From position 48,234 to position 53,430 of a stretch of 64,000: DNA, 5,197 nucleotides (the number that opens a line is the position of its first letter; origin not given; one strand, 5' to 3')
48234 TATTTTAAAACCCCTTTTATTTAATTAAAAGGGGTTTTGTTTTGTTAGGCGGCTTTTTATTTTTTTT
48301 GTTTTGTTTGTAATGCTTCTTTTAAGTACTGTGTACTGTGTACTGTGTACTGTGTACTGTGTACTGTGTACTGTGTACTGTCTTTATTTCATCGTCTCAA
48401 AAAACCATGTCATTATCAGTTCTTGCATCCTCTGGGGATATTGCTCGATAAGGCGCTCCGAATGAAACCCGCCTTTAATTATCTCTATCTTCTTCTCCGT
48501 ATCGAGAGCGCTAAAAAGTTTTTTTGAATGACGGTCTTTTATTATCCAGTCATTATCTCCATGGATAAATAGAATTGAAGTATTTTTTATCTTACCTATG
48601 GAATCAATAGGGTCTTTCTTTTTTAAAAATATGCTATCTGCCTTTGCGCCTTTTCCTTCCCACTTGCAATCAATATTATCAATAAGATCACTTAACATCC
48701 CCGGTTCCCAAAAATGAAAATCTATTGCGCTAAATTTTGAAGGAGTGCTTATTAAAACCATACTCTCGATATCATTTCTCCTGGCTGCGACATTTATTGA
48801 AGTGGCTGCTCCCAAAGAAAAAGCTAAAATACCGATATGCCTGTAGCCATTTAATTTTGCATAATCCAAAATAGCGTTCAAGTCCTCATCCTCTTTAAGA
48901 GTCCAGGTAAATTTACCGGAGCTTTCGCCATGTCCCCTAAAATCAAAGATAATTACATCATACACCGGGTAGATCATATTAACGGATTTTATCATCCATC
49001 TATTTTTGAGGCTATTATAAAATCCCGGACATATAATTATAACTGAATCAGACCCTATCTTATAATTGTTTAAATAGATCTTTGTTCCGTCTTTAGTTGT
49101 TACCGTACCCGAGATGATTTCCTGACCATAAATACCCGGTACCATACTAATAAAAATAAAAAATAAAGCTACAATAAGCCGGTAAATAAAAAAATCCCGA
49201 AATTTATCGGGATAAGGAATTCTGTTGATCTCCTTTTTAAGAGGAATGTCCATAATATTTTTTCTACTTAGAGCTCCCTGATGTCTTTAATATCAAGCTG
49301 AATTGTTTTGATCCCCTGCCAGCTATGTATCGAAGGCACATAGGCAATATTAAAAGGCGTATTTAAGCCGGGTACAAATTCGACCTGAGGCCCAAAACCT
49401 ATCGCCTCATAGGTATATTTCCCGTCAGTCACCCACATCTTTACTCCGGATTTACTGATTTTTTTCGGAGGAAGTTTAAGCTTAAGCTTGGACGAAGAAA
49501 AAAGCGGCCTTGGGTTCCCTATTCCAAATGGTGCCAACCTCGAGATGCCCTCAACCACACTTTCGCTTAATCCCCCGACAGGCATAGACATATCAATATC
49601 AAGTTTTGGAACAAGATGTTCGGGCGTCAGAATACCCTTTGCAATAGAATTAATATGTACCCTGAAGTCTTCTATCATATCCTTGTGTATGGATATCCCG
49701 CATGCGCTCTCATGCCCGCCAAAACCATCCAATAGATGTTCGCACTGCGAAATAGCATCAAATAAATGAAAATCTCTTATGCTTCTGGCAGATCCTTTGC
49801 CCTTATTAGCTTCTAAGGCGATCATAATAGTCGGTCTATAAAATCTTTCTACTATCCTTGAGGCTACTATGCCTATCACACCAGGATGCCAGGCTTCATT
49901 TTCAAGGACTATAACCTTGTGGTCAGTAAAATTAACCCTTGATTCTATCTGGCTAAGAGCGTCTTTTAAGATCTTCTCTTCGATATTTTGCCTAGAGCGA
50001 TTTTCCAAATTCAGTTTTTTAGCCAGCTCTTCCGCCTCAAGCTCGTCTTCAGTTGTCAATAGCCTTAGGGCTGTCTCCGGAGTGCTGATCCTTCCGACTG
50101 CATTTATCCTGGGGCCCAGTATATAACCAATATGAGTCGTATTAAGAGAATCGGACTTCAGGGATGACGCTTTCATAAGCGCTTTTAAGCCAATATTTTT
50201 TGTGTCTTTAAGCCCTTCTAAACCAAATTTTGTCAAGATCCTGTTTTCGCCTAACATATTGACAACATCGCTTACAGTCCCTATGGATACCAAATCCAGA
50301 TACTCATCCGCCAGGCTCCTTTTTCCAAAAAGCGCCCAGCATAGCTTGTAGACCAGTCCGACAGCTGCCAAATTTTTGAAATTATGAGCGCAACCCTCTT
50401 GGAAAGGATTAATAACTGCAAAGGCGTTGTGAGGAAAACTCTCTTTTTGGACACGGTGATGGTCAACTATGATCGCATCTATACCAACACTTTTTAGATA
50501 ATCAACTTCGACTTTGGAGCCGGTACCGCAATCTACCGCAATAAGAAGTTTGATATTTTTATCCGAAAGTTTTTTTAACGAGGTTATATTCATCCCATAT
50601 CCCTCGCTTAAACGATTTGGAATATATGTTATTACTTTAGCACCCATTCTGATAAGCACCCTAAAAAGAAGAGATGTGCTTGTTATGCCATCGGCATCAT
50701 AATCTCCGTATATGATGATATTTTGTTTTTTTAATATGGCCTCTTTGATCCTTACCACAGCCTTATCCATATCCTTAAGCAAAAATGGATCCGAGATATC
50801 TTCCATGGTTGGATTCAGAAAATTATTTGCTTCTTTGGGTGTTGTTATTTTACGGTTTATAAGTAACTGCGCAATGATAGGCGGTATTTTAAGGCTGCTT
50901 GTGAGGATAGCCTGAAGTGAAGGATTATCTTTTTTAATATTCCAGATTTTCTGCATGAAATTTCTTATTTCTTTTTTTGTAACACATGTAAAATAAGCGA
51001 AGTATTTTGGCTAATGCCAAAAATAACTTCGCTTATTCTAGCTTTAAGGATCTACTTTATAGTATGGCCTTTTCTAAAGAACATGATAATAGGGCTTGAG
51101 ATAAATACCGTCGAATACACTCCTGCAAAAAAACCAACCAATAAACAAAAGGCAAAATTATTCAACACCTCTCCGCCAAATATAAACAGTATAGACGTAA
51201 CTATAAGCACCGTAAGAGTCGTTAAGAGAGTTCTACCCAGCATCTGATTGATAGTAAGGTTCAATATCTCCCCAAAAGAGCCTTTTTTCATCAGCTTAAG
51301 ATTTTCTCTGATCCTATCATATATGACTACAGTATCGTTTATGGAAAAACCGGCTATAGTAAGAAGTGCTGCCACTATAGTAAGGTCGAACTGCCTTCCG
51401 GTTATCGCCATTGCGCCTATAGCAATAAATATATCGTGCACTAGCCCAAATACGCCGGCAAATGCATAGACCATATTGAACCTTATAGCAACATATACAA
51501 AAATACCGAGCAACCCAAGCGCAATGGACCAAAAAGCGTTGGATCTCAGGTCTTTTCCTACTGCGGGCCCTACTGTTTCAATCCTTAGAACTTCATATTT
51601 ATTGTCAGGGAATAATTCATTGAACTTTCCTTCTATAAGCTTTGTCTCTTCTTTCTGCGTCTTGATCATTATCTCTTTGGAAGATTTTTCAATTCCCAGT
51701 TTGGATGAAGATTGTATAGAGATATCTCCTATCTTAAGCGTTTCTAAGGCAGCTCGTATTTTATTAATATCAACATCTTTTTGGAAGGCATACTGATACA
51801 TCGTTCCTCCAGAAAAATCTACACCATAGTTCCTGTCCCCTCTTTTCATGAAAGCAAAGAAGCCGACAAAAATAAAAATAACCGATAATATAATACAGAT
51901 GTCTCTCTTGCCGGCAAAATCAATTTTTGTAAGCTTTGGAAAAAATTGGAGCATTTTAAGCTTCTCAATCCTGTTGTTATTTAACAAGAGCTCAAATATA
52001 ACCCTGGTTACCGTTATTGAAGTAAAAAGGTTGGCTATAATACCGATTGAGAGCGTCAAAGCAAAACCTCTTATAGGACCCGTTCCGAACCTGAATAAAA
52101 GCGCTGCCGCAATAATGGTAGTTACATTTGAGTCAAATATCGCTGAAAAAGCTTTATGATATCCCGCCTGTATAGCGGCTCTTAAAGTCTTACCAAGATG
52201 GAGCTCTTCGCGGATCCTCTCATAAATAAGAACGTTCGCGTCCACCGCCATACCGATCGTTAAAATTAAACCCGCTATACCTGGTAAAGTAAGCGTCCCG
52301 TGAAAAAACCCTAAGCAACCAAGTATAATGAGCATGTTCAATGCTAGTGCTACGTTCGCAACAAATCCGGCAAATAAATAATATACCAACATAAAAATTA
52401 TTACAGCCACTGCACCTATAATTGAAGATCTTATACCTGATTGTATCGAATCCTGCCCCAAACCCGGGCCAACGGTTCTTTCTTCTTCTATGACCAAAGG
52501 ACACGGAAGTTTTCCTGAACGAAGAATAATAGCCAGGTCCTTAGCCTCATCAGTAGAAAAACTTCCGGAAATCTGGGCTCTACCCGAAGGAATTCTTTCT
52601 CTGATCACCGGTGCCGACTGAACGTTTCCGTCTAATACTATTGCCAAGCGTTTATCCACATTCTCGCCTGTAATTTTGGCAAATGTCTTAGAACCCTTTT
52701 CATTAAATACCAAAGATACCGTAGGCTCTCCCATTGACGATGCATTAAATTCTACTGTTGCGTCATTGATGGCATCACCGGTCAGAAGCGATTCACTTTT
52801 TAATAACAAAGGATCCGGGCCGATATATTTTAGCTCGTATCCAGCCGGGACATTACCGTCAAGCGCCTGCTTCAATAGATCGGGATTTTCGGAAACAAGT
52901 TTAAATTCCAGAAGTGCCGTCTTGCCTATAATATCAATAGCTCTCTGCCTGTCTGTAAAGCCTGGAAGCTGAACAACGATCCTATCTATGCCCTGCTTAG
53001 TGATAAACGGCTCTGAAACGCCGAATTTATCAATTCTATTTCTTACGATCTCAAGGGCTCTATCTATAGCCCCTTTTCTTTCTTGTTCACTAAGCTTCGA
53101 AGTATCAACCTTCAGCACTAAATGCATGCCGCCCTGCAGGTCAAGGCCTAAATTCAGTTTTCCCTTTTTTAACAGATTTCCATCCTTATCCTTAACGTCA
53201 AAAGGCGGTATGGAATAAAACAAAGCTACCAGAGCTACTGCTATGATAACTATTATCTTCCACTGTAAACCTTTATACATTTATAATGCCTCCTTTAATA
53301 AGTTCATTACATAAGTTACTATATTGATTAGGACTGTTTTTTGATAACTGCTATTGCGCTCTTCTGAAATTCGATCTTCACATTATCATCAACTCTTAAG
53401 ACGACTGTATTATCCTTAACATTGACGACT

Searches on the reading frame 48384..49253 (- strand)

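Call 45: search_protein_families(library=pfam, proteins=[window:48384-49253:-], max_evalue=0.0001)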
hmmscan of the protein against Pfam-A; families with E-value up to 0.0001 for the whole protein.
window:48384-49253:- (289 aa): 5 families
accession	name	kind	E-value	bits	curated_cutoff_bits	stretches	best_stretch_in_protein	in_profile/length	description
PF00561.26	Abhydrolase_1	-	6.6e-16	59.2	25.8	1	71-175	2-107/245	alpha/beta hydrolase fold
PF12146.15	Hydrolase_4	-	4.4e-14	52.8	27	1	98-173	32-112/239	Serine aminopeptidase, S33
PF02129.25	Peptidase_S15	-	1.5e-06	28.5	23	0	98-172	52-130/262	X-Pro dipeptidyl-peptidase (S15 family)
PF03959.19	FSH1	-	2.5e-06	27.8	21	1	108-262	72-198/211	Serine hydrolase (FSH1)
PF12697.13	Abhydrolase_6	-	1.7e-05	26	26.3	1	97-180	27-94/217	Alpha/beta hydrolase family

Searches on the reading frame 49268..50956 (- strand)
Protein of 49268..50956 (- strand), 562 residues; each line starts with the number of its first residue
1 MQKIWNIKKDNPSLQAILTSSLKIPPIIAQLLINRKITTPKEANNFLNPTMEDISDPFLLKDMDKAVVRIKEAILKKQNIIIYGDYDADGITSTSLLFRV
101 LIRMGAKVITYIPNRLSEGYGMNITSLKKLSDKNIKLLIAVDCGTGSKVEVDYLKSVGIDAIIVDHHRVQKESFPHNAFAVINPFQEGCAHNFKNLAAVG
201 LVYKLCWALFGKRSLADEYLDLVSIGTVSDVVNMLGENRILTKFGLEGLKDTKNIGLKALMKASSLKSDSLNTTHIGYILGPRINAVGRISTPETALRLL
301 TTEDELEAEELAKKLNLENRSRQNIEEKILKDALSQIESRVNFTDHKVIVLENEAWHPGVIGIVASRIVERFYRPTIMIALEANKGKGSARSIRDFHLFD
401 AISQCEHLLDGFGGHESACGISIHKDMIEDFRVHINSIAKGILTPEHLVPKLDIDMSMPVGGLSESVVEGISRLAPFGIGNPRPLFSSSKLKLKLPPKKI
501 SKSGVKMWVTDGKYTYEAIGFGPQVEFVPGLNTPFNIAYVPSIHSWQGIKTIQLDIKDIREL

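Call 45: search_protein_families(library=pfam, proteins=[window:49268-50956:-], max_evalue=0.0001)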
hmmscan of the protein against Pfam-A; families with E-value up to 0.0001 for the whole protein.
window:49268-50956:- (562 aa): 3 families
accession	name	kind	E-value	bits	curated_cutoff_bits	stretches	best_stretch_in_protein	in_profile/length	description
PF01368.27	DHH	-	7.7e-26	91.3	28.1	1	79-227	1-125/125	DHH family, N-terminal domain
PF17768.7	RecJ_OB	-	1.8e-19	70.3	27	1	454-558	1-107/107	RecJ OB domain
PF02272.25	DHHA1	-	5.2e-15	56.2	25.9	1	346-440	2-101/102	DHHA1 domain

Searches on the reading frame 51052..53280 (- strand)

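Call 45: search_protein_families(library=pfam, proteins=[window:51052-53280:-], max_evalue=0.0001)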
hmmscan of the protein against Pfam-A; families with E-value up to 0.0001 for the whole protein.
window:51052-53280:- (742 aa): 6 families
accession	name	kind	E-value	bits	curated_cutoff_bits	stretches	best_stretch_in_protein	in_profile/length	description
PF02355.23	SecD_SecF_C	-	1.6e-79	266.1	20.5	2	560-736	11-187/189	Protein export membrane protein SecD/SecF, C-terminal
PF22599.2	SecDF_P1_head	-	9.1e-36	122.7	27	1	156-259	11-113/114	SecDF, P1 head subdomain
PF21760.3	SecD_1st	-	4.5e-26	90.5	27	1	72-130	1-59/60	Protein translocase subunit SecDF, P1 domain, N-terminal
PF07549.19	Sec_GG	-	3.1e-13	49.2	20.3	2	42-61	8-27/28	SecD/SecF GG Motif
PF00873.25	ACR_tran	-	1.8e-07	29.7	28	1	277-449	328-504/1021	AcrB/AcrD/AcrF family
PF03176.21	MMPL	-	3.1e-07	30.1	20.5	1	306-425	177-295/333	MMPL family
